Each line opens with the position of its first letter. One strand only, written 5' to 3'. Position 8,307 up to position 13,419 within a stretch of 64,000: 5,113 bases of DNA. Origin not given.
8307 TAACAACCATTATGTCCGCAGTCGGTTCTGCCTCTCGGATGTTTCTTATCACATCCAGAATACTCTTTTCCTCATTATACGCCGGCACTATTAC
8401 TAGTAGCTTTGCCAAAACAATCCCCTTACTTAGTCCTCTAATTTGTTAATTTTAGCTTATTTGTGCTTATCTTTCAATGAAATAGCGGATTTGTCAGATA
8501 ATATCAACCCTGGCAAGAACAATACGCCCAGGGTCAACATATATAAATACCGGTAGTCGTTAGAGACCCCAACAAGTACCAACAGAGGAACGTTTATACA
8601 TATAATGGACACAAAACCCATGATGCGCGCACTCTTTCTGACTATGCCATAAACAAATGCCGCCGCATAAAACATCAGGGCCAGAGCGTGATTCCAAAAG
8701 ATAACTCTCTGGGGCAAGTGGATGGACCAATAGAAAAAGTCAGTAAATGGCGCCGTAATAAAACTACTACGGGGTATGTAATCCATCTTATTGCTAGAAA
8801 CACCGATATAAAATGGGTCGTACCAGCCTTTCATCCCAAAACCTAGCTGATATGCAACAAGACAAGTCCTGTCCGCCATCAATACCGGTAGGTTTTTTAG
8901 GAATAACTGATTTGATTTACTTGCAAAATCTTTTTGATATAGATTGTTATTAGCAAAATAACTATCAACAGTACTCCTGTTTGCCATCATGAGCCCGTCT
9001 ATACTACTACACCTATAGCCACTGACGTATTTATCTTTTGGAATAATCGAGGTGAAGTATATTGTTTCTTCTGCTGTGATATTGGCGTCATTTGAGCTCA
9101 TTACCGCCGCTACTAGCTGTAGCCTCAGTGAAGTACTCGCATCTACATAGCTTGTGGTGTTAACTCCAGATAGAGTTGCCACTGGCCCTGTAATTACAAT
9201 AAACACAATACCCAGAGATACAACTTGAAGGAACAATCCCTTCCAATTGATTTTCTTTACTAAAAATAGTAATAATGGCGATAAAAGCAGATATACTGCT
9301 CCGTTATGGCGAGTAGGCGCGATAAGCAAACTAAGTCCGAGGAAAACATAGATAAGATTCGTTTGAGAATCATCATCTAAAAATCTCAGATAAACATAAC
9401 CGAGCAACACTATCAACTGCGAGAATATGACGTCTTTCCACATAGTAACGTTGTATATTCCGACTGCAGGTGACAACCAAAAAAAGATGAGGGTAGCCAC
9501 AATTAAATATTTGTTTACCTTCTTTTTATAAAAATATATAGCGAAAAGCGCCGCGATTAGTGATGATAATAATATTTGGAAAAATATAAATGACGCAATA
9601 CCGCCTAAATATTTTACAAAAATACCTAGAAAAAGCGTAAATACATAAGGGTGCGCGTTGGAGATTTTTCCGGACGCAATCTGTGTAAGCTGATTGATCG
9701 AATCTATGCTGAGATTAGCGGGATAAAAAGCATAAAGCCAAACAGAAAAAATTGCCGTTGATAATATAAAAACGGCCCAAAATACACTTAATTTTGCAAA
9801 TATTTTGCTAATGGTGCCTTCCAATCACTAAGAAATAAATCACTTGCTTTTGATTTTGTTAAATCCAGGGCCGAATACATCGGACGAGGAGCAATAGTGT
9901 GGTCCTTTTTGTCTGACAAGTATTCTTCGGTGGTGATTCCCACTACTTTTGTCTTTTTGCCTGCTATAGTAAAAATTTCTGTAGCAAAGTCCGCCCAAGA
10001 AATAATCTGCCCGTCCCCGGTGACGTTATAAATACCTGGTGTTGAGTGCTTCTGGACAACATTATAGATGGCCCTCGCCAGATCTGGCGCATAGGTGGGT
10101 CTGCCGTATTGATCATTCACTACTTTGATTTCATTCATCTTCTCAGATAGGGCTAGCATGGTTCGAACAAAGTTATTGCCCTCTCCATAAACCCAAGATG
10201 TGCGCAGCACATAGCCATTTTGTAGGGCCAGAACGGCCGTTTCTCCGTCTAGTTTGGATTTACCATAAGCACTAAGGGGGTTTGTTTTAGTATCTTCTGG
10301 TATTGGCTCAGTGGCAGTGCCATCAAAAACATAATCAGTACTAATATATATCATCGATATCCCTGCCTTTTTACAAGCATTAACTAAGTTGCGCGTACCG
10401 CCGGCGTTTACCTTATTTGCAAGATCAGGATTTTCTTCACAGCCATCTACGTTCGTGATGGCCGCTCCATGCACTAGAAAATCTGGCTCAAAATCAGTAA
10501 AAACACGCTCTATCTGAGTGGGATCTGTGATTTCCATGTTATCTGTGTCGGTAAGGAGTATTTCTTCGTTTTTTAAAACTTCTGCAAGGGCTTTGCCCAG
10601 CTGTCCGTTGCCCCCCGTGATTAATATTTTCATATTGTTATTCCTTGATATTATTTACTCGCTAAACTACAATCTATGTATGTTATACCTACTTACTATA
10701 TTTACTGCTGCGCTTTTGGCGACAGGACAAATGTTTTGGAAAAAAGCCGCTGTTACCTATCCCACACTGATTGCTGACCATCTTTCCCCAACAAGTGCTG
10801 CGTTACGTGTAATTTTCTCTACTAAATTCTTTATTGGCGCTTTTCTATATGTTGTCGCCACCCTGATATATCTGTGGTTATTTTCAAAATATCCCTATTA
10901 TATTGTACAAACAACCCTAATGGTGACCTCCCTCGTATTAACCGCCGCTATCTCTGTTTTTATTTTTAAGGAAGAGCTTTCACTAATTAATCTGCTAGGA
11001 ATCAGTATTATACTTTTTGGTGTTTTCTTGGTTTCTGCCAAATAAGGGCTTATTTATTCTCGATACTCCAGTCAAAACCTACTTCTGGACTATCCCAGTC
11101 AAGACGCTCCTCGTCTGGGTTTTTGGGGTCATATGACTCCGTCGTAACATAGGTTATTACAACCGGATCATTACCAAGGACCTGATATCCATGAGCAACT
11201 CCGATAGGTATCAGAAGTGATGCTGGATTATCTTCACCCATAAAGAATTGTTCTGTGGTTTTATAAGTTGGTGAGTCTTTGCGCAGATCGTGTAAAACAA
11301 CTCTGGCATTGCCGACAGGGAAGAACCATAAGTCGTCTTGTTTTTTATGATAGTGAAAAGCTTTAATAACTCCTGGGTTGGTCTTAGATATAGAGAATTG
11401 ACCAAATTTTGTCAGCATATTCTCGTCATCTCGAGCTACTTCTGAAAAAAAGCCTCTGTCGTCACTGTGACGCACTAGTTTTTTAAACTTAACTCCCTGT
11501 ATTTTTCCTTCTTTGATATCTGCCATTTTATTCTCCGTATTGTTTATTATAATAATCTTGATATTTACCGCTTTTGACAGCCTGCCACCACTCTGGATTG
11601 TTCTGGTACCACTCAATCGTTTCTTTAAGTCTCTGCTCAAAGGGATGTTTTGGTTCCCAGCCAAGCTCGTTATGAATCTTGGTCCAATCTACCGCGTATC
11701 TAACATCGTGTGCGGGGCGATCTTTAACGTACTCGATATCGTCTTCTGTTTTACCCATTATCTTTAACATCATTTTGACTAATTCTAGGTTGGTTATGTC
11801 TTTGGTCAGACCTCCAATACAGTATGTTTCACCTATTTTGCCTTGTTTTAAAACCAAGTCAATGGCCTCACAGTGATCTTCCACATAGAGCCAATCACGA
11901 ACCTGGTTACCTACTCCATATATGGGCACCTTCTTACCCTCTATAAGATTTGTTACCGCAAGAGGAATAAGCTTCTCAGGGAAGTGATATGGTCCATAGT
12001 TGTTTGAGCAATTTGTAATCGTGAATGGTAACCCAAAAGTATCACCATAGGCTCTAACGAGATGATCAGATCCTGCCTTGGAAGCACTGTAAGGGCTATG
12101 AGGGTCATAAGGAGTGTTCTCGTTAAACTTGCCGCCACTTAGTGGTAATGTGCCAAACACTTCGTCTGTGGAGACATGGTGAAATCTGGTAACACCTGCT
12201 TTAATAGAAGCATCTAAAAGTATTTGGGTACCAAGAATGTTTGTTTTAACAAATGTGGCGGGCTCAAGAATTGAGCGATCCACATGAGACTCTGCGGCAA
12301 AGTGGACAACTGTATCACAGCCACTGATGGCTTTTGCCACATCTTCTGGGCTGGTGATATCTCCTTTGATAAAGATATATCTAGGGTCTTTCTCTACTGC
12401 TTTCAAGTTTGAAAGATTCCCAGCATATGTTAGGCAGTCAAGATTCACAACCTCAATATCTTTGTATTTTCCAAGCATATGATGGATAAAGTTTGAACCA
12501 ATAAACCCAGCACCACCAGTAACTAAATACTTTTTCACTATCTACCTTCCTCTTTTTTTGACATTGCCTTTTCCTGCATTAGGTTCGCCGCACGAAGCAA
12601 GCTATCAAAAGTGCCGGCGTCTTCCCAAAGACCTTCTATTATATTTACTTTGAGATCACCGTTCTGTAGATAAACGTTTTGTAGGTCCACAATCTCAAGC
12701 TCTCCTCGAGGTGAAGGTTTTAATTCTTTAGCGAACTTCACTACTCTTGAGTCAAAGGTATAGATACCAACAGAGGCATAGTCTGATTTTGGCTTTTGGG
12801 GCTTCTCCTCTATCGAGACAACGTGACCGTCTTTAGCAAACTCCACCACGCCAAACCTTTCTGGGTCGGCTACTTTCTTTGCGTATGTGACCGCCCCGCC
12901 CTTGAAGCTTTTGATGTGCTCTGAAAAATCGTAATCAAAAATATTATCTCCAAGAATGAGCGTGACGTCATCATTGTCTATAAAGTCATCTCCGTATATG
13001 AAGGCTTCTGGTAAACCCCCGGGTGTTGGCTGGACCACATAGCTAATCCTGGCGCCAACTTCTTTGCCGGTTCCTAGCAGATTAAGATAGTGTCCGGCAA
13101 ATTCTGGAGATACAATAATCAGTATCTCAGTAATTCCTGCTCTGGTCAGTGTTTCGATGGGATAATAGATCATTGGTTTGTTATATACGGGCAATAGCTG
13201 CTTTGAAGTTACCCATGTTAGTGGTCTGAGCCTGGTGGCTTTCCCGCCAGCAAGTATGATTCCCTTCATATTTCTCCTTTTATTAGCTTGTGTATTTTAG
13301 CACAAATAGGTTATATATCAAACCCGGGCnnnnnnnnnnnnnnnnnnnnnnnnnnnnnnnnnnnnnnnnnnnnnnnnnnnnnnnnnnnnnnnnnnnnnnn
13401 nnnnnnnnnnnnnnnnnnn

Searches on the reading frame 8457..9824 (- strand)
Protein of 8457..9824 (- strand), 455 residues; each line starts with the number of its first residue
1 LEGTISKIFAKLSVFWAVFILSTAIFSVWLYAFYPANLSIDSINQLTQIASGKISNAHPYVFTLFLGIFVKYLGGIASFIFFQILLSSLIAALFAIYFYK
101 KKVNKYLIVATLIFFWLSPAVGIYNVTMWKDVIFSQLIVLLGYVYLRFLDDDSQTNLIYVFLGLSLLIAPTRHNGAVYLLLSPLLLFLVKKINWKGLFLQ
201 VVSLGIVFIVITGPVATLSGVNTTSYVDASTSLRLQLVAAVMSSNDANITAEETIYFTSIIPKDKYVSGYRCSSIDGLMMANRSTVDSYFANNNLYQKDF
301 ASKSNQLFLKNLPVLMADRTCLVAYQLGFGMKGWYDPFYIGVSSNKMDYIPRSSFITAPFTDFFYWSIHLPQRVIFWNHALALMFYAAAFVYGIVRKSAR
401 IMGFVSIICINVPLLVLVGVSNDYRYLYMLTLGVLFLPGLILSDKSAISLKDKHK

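Call 18: search_protein_families(library=pfam, proteins=[window:8457-9824:-], max_evalue=0.001)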
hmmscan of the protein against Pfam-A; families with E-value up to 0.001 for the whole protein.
window:8457-9824:- (455 aa): 1 family
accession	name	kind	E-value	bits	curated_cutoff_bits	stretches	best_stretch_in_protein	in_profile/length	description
PF19484.4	DUF6020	-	3.3e-12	46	28.3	1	54-278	182-420/604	Family of unknown function (DUF6020)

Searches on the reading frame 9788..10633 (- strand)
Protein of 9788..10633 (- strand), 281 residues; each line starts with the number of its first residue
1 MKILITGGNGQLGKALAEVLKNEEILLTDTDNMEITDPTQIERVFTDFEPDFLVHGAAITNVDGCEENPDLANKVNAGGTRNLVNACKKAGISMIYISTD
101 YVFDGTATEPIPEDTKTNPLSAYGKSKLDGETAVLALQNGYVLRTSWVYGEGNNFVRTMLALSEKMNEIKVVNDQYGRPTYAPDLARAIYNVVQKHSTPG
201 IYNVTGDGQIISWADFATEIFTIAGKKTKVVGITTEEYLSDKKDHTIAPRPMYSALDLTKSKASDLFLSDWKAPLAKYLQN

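Call 18: search_protein_families(library=pfam, proteins=[window:9788-10633:-], max_evalue=0.001)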
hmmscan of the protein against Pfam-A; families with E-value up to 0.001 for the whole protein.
window:9788-10633:- (281 aa): 6 families
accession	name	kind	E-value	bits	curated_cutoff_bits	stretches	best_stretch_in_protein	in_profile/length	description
PF04321.23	RmlD_sub_bind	-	6e-86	288.5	27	1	1-280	1-283/287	RmlD substrate binding domain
PF01370.27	Epimerase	-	5.4e-31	108.3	20.9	1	3-204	1-239/240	NAD dependent epimerase/dehydratase family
PF16363.11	GDP_Man_Dehyd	-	3.1e-21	76.6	27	1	33-243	59-285/332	GDP-mannose 4,6 dehydratase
PF01073.25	3Beta_HSD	-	7.2e-16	58.5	22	1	33-188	52-224/280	3-beta hydroxysteroid dehydrogenase/isomerase family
PF02719.21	Polysacc_synt_2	-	2.9e-13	50.1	20.2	1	34-127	62-156/293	Polysaccharide biosynthesis protein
PF07993.18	NAD_binding_4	-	2.3e-07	30.7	20.1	1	51-150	90-209/258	Male sterility protein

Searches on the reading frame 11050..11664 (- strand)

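Call 19: search_protein_families(library=pfam, proteins=[window:11050-11664:-], max_evalue=0.001)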
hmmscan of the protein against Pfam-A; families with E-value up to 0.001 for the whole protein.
window:11050-11664:- (204 aa): 2 families
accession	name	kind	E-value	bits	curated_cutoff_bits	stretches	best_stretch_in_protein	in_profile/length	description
PF00908.23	dTDP_sugar_isom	-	5.5e-26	91.7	27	1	54-200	3-153/168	dTDP-4-dehydrorhamnose 3,5-epimerase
PF14667.12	Polysacc_synt_C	-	3.7e-13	50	28.7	1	66-184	1-109/111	Polysaccharide biosynthesis C-terminal domain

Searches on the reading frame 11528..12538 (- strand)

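Call 19: search_protein_families(library=pfam, proteins=[window:11528-12538:-], max_evalue=0.001)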
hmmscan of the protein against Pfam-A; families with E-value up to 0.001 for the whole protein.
window:11528-12538:- (336 aa): 8 families
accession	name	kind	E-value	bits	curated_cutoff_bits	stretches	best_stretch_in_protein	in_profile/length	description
PF16363.11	GDP_Man_Dehyd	-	2.5e-83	280.7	27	1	5-307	1-332/332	GDP-mannose 4,6 dehydratase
PF01370.27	Epimerase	-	6.6e-65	219.3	20.9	1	5-242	2-240/240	NAD dependent epimerase/dehydratase family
PF01073.25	3Beta_HSD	-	9.7e-24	84.3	22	1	5-225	1-224/280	3-beta hydroxysteroid dehydrogenase/isomerase family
PF02719.21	Polysacc_synt_2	-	1.2e-16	61.2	20.2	1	5-127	2-131/293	Polysaccharide biosynthesis protein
PF07993.18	NAD_binding_4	-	6.7e-14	52.1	20.1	1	6-179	1-206/258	Male sterility protein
PF04321.23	RmlD_sub_bind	-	2.7e-12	46.8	27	1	3-166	2-141/287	RmlD substrate binding domain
PF13460.12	NAD_binding_10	-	1.1e-11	45.4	27.2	1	8-174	1-140/184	NAD(P)H-binding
PF00106.31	adh_short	-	0.00055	19.9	26.6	0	4-74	3-71/195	short chain dehydrogenase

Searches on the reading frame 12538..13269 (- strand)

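Call 19: search_protein_families(library=pfam, proteins=[window:12538-13269:-], max_evalue=0.001)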
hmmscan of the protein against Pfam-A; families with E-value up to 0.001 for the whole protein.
window:12538-13269:- (243 aa): 2 families
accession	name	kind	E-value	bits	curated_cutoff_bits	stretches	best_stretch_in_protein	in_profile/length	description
PF00483.29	NTP_transferase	-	1.7e-59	201.8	21.2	1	2-232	1-243/245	Nucleotidyl transferase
PF12804.13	NTP_transf_3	-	4.4e-08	33.9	27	1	3-63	1-56/160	MobA-like NTP transferase domain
